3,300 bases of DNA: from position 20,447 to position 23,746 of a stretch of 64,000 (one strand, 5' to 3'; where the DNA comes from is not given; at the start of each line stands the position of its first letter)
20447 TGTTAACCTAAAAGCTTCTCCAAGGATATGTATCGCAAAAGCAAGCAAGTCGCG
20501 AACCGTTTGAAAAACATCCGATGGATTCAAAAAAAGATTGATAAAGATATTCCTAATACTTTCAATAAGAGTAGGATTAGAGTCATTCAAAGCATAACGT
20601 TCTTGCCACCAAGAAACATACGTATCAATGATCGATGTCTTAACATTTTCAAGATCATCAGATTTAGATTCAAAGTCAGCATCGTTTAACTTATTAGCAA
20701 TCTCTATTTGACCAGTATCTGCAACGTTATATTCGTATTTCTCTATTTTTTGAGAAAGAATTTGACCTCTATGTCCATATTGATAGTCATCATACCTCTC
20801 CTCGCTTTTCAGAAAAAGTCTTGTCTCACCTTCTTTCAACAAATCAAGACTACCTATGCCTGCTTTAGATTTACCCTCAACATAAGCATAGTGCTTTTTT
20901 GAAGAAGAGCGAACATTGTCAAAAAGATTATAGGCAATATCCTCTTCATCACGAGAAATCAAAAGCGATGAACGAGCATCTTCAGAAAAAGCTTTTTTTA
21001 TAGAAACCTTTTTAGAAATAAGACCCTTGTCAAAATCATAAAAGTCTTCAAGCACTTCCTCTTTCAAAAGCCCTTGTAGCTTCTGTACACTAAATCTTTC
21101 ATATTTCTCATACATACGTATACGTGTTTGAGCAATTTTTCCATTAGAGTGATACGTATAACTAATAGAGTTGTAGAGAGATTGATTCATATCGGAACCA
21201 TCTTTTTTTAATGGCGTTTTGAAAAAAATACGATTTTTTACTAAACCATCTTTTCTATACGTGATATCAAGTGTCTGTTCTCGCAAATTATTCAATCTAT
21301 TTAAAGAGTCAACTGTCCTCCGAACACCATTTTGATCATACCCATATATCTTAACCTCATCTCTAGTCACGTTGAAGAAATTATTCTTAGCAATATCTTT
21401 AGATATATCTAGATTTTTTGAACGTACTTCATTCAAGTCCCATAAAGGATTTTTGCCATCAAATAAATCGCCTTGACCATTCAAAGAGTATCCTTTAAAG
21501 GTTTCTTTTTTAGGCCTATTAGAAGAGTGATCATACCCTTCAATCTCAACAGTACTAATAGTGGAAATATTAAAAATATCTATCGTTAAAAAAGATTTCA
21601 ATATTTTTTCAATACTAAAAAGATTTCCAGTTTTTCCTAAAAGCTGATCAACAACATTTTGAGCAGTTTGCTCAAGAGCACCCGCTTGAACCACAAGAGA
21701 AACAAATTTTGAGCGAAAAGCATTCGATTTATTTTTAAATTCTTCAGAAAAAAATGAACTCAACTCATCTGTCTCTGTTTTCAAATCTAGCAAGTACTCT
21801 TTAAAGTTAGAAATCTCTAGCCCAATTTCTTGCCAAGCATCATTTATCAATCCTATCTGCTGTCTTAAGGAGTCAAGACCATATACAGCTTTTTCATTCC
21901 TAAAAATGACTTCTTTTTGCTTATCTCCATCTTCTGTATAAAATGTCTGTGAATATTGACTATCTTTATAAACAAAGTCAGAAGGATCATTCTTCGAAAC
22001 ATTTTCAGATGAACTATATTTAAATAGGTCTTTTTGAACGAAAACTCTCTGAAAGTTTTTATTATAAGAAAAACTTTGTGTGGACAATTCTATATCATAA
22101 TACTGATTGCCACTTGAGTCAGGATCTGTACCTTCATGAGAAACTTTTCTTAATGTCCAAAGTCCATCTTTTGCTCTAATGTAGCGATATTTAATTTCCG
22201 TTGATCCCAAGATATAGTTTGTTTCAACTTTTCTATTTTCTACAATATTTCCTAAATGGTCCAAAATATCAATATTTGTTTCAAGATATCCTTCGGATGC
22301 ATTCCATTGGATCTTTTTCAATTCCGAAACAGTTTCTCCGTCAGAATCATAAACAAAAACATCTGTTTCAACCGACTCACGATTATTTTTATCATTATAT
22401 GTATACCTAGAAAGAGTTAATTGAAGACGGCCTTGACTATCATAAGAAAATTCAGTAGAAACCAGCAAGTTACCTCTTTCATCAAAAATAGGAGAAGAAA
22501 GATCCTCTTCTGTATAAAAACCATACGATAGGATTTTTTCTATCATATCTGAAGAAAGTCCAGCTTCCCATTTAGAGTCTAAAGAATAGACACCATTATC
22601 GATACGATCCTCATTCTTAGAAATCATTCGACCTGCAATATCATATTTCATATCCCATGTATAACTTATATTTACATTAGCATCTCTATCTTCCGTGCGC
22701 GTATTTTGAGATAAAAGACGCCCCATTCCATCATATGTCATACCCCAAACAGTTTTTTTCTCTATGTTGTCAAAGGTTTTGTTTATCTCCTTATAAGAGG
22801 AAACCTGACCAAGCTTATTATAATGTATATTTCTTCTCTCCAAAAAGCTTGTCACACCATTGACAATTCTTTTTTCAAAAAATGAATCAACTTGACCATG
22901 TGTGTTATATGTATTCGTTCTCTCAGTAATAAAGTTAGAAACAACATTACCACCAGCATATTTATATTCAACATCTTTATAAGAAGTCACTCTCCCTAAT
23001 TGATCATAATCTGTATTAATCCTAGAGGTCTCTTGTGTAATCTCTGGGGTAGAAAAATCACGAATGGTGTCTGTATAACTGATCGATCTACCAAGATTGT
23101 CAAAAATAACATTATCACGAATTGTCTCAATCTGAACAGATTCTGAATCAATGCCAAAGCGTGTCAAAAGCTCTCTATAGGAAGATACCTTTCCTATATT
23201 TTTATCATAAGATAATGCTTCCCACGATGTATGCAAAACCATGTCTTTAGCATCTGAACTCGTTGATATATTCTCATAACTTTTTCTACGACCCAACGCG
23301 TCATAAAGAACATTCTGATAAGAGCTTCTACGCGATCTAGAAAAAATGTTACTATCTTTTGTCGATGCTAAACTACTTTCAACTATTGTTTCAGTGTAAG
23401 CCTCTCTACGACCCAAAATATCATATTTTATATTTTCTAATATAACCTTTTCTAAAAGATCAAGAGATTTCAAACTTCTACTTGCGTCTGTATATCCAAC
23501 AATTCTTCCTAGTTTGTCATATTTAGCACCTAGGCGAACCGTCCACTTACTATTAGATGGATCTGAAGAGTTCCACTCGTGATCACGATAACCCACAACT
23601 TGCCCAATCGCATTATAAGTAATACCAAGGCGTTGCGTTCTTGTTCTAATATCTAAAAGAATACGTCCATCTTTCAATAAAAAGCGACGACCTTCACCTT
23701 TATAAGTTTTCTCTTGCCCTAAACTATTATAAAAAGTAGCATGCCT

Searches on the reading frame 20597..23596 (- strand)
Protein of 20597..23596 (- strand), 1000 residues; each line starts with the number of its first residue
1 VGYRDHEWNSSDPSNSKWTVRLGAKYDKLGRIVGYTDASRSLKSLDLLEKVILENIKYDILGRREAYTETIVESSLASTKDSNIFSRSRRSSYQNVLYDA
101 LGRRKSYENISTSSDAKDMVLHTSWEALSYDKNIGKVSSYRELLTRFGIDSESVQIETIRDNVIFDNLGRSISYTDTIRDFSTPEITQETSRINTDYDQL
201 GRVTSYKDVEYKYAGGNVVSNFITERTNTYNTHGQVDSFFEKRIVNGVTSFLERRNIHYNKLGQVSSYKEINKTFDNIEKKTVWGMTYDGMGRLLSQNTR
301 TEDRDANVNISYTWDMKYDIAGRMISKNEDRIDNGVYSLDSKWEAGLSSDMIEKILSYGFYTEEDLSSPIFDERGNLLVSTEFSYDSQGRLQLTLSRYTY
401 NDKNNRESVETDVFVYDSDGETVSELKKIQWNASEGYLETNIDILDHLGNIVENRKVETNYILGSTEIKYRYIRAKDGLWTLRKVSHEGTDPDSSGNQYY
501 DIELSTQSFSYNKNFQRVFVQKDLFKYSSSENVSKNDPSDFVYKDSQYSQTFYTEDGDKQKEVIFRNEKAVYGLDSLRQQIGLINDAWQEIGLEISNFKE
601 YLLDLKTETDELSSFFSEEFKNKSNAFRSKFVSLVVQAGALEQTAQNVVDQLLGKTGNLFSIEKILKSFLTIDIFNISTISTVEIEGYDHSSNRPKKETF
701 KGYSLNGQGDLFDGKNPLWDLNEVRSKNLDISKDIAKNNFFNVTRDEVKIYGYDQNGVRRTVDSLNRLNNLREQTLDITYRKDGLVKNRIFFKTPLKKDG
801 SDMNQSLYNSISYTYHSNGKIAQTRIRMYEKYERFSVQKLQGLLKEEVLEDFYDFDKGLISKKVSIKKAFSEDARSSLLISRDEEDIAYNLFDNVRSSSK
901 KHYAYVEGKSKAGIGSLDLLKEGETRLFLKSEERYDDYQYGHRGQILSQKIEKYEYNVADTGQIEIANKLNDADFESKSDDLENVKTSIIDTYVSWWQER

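Call 87: search_protein_families(library=pfam, proteins=[window:20597-23596:-], max_evalue=1)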
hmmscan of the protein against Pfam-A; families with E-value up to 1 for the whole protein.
window:20597-23596:- (1000 aa): 2 families
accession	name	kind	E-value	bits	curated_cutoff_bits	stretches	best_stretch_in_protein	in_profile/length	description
PF05593.20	RHS_repeat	-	0.067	14.1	22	0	380-394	17-32/38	RHS Repeat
PF01154.23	HMG_CoA_synt_N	-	0.13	12.6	25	0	16-77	33-91/174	Hydroxymethylglutaryl-coenzyme A synthase N terminal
